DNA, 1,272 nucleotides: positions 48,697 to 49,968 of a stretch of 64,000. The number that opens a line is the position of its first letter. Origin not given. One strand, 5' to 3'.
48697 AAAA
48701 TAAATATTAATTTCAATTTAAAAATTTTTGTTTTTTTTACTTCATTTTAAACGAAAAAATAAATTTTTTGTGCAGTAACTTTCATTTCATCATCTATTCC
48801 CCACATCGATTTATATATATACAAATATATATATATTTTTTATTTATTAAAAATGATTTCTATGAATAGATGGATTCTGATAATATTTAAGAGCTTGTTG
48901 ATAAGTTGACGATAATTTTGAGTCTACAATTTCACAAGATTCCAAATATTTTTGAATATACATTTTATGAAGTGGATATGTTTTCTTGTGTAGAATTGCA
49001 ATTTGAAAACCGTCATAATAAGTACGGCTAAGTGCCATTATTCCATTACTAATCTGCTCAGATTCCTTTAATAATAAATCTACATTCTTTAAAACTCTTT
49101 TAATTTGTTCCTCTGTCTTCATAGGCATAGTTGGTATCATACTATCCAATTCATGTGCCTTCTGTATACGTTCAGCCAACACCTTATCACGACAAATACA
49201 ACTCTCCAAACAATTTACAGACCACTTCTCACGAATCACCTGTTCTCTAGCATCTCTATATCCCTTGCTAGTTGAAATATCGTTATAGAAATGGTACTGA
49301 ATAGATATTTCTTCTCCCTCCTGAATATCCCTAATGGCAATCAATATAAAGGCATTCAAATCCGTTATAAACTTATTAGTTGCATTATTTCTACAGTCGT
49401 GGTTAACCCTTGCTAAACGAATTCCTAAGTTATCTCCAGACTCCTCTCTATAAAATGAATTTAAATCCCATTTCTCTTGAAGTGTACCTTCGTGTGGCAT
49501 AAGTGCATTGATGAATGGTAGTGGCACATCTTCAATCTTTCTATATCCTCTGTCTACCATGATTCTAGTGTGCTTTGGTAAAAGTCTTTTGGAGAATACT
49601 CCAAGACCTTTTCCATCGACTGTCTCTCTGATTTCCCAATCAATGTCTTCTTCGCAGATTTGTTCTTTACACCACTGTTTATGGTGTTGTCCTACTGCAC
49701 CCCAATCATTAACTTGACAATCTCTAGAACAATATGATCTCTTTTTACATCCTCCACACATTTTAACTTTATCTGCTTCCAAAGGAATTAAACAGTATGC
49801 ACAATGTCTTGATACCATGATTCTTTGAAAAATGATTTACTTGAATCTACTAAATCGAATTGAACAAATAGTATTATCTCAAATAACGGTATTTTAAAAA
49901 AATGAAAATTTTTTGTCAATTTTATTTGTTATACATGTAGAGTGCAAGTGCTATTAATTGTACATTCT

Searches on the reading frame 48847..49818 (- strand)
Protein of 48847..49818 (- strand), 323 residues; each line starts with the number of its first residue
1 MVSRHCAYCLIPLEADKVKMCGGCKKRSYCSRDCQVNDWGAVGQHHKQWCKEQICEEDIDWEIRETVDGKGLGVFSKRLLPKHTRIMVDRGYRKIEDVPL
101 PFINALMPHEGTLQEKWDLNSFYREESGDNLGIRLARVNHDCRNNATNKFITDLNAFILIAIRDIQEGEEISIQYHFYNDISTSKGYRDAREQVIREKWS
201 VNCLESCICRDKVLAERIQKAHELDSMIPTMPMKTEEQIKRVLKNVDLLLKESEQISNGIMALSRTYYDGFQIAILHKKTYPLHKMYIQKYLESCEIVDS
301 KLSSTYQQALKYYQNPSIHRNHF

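Call 53: search_protein_families(library=pfam, proteins=[window:48847-49818:-], max_evalue=0.00001)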
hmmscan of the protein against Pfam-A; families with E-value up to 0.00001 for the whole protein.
window:48847-49818:- (323 aa): 2 families
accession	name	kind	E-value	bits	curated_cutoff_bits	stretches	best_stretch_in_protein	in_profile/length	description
PF00856.33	SET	-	1.3e-10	42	22.4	1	71-175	1-104/105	SET domain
PF01753.24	zf-MYND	-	1e-08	35.6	22.7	1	6-50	1-39/39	MYND finger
